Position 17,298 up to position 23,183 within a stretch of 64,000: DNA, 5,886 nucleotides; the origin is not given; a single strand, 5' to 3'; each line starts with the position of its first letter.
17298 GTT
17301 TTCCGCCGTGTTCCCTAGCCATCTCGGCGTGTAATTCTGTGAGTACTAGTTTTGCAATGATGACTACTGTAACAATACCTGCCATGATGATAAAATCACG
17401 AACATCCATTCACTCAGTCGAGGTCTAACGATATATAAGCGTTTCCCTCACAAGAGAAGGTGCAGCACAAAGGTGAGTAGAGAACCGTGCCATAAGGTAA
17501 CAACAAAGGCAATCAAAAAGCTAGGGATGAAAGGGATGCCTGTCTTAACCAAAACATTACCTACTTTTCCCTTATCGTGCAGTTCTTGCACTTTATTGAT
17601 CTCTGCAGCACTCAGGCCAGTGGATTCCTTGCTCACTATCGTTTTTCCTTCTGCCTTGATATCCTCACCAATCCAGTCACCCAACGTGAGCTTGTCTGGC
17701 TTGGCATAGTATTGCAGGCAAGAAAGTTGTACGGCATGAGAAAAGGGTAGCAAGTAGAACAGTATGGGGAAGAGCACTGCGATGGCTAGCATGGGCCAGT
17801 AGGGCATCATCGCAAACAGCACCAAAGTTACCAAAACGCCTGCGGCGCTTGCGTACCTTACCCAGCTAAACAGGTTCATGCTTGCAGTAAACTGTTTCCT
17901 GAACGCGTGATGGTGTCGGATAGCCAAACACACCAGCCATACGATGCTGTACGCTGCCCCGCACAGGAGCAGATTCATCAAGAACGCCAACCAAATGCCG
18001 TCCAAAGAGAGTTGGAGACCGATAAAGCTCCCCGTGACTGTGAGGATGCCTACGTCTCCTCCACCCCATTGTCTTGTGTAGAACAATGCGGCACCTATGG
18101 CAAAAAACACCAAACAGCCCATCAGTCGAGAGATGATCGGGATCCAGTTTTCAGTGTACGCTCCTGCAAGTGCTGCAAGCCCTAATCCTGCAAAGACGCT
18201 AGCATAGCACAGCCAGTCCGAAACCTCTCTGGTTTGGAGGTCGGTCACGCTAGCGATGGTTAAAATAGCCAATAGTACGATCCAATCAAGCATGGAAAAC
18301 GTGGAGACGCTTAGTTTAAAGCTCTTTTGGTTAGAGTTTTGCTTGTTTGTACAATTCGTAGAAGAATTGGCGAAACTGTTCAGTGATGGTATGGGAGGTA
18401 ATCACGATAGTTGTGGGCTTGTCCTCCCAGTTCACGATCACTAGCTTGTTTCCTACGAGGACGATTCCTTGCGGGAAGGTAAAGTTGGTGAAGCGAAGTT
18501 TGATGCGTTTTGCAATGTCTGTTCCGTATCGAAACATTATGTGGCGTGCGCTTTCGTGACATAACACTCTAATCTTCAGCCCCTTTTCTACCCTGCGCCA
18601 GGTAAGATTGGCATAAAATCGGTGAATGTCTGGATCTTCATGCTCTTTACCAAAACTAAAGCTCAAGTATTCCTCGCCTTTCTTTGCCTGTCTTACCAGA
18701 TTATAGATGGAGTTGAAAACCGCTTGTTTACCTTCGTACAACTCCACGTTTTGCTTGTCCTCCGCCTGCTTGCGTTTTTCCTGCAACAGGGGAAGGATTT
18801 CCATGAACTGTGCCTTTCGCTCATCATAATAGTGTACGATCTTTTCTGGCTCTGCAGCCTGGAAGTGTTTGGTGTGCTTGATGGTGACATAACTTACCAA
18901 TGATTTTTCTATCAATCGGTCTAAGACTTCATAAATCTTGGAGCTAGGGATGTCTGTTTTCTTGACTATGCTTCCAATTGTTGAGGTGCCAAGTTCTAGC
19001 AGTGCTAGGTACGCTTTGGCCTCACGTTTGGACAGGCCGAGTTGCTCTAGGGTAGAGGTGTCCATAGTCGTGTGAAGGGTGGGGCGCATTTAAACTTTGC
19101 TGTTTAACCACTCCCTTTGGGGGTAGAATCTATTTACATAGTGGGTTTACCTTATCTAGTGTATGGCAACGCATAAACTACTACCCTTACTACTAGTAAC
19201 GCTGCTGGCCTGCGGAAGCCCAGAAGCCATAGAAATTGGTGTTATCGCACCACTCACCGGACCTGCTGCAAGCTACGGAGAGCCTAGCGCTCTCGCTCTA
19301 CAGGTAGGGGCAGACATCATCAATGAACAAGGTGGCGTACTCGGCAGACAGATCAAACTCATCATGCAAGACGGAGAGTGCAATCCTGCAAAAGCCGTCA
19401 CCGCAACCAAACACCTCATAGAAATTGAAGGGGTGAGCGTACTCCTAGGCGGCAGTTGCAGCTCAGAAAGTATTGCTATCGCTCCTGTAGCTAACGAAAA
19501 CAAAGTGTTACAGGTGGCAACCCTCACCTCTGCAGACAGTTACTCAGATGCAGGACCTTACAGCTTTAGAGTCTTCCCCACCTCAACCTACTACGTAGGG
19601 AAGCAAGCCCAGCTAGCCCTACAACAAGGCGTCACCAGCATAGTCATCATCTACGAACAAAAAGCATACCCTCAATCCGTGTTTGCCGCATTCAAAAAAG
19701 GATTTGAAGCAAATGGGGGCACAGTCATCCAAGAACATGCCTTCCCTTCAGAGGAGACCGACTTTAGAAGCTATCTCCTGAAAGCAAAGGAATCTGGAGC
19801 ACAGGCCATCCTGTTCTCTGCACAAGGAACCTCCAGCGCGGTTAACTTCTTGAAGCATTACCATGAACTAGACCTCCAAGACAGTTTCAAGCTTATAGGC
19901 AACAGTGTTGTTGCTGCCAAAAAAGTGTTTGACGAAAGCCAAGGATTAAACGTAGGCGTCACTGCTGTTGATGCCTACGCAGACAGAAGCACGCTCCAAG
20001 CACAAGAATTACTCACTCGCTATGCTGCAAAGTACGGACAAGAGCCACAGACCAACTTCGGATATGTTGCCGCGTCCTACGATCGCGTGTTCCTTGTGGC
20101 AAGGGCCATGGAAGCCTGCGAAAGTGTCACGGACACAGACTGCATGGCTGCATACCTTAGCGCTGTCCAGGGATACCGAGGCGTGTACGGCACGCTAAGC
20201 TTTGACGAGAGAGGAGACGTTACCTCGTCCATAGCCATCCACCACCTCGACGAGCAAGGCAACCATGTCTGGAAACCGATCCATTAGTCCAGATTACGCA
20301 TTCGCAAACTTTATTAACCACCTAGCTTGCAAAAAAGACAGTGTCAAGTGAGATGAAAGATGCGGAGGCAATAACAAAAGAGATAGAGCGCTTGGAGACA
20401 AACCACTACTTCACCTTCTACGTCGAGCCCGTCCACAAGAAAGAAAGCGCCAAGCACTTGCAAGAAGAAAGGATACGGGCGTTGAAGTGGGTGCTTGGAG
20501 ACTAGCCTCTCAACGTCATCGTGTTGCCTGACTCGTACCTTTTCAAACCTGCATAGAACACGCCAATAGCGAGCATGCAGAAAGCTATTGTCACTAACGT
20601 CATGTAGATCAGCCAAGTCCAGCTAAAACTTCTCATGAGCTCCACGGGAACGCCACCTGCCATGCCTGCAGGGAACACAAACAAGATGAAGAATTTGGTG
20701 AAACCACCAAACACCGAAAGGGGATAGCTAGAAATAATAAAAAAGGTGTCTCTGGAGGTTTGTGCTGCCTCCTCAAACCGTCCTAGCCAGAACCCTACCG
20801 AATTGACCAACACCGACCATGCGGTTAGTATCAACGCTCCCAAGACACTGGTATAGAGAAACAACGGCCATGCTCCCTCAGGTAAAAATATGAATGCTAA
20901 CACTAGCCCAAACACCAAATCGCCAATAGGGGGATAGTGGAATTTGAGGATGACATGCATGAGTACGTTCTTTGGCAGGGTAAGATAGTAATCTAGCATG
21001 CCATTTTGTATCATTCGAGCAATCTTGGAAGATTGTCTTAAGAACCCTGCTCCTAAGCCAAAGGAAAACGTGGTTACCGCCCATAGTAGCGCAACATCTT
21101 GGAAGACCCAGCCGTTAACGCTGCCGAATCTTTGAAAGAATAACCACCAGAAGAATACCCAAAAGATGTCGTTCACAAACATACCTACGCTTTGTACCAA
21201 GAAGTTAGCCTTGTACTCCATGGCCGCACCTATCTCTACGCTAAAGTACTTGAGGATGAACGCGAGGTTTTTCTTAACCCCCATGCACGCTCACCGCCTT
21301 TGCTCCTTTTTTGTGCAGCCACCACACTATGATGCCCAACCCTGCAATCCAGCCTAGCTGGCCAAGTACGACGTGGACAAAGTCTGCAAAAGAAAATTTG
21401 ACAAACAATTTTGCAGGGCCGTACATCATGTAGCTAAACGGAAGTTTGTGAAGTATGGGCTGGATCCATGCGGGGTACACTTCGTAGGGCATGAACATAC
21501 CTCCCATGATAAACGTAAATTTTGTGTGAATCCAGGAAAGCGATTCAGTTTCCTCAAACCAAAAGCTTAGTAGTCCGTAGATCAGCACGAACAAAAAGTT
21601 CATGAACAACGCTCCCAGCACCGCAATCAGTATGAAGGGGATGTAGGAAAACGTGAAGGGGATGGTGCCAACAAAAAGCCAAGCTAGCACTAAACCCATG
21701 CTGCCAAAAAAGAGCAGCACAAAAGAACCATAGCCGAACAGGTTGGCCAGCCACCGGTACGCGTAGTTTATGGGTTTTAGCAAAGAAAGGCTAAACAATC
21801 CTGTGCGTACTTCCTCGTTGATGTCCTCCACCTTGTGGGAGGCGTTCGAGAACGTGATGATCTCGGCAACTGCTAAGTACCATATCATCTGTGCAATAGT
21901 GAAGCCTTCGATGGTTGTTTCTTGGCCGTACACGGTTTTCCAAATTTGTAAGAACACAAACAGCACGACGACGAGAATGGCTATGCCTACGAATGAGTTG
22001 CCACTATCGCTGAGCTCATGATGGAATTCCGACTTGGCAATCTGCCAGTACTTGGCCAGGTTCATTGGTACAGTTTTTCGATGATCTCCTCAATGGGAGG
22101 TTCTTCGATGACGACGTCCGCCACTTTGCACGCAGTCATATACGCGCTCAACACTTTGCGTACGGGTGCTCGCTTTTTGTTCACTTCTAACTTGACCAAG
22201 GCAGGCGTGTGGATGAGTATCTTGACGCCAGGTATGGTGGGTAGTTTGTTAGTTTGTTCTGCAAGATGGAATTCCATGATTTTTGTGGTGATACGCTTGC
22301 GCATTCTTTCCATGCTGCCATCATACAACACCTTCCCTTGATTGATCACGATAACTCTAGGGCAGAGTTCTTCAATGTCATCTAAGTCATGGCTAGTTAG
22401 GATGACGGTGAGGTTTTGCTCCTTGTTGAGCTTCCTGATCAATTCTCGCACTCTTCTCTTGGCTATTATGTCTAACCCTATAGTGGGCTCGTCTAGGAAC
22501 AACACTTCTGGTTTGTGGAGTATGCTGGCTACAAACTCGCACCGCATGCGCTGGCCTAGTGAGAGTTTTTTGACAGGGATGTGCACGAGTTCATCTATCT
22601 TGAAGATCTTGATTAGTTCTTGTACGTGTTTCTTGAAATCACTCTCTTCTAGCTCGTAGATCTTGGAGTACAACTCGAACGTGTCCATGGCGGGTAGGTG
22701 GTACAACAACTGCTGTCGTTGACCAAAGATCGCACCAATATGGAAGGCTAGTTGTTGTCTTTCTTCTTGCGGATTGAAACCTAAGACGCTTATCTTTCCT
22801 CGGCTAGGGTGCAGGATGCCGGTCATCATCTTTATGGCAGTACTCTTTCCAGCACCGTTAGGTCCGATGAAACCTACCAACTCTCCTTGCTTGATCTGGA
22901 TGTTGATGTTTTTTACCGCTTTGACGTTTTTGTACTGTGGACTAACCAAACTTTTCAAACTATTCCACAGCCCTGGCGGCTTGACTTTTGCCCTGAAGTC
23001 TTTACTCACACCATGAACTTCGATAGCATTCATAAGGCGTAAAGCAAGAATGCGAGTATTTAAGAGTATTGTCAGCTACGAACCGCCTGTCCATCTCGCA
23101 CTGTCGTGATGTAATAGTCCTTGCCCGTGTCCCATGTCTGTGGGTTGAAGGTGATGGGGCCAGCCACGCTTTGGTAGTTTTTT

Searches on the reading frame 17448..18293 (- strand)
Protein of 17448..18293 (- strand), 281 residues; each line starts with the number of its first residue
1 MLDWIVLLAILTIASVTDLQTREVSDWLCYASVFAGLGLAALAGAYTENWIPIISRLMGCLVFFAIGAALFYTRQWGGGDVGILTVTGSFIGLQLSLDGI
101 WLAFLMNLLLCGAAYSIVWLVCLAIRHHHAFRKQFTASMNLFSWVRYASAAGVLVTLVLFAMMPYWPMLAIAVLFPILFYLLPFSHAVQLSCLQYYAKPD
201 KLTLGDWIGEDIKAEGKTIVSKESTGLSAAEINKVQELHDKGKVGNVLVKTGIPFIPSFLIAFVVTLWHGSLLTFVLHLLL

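Call 80: search_protein_families(library=pfam, proteins=[window:17448-18293:-], max_evalue=0.00001)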
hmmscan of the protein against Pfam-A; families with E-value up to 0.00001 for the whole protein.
window:17448-18293:- (281 aa): 1 family
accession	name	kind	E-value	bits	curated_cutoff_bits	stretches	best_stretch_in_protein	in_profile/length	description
PF01478.23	Peptidase_A24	-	8.4e-13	49.1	26.5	1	5-110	1-102/104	Type IV leader peptidase family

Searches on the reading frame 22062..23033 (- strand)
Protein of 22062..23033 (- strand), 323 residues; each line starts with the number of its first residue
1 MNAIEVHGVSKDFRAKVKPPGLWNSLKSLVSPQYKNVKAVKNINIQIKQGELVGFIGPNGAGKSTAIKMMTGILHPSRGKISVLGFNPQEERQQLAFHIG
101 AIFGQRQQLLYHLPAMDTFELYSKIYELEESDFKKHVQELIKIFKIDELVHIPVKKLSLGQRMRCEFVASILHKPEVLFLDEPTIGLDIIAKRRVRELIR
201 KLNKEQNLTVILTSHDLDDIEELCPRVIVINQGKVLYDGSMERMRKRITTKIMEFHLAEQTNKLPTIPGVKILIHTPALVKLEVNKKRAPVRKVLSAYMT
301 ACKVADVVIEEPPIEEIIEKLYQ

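Call 80: search_protein_families(library=pfam, proteins=[window:22062-23033:-], max_evalue=0.00001)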
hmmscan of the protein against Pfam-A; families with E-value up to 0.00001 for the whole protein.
window:22062-23033:- (323 aa): 3 families
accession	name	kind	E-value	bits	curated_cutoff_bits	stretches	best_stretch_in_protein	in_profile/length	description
PF00005.33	ABC_tran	-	2.3e-26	93.5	25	1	40-184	1-136/137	ABC transporter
PF13304.12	AAA_21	-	6.4e-11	43.3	27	1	151-216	232-299/304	AAA domain, putative AbiEii toxin, Type IV TA system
PF13175.12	AAA_15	-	5.8e-06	26.6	32.1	0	35-138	9-127/374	AAA ATPase domain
